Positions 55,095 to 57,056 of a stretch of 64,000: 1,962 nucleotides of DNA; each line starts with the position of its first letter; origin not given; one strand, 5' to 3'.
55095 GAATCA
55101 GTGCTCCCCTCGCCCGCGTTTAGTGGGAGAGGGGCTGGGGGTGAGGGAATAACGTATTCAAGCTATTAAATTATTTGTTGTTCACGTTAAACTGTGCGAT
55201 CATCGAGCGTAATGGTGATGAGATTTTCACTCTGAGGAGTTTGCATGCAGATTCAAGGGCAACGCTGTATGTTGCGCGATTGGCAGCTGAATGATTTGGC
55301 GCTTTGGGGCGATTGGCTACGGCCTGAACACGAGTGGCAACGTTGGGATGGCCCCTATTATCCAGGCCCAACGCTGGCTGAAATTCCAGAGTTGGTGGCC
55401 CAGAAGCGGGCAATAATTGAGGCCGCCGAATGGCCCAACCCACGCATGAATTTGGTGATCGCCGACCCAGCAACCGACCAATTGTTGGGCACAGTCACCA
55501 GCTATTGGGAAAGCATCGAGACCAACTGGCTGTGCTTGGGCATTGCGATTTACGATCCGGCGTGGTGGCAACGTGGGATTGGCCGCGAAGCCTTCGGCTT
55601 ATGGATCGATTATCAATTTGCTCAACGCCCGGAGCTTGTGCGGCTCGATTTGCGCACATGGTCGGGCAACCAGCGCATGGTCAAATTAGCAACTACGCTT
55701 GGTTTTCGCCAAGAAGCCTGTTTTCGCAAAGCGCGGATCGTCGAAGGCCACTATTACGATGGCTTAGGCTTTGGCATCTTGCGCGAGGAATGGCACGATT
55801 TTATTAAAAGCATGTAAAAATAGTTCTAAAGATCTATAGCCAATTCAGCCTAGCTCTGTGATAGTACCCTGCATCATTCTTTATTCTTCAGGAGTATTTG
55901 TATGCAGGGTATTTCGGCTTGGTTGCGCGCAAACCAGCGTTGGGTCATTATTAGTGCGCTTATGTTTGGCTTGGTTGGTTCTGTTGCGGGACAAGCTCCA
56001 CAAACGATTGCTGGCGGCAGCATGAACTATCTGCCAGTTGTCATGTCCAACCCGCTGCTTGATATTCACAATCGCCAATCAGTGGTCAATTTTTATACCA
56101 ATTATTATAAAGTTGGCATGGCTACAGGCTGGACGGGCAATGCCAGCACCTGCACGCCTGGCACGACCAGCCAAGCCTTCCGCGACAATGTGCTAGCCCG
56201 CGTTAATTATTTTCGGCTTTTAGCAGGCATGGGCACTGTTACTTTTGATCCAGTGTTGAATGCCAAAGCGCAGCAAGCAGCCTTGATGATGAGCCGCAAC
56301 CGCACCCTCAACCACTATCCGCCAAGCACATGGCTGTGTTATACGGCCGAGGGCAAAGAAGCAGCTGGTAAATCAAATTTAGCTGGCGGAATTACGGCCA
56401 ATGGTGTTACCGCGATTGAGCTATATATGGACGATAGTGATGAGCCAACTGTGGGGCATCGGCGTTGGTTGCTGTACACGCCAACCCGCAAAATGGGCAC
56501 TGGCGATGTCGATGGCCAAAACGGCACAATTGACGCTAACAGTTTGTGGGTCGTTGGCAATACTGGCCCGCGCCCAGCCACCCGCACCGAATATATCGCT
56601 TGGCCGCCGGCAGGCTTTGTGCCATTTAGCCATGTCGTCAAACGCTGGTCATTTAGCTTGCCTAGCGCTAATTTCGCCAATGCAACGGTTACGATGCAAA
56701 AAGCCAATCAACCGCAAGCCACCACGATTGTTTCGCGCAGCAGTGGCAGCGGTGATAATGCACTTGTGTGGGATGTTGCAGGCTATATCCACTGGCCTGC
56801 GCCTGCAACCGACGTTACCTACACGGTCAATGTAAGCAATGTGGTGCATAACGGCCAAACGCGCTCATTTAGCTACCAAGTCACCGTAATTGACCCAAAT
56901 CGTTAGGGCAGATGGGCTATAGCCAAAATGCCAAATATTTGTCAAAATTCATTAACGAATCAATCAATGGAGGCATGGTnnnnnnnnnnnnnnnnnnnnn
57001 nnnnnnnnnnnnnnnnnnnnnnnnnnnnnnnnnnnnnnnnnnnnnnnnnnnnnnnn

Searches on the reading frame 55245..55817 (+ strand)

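Call 24: search_protein_families(library=pfam, proteins=[window:55245-55817:+], max_evalue=0.001)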
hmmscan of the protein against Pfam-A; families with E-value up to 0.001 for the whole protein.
window:55245-55817:+ (190 aa): 1 family
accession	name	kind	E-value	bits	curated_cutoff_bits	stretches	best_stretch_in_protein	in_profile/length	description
PF13302.13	Acetyltransf_3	-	3.4e-15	57.4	25.4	1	7-155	1-138/138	Acetyltransferase (GNAT) domain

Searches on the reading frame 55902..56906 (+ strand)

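Call 24: search_protein_families(library=pfam, proteins=[window:55902-56906:+], max_evalue=0.001)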
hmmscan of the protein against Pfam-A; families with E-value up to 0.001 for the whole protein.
window:55902-56906:+ (334 aa): 1 family
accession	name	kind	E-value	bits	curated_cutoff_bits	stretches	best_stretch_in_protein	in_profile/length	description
PF00188.32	CAP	-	1e-12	49.4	21.1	1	98-214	1-111/117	Cysteine-rich secretory protein family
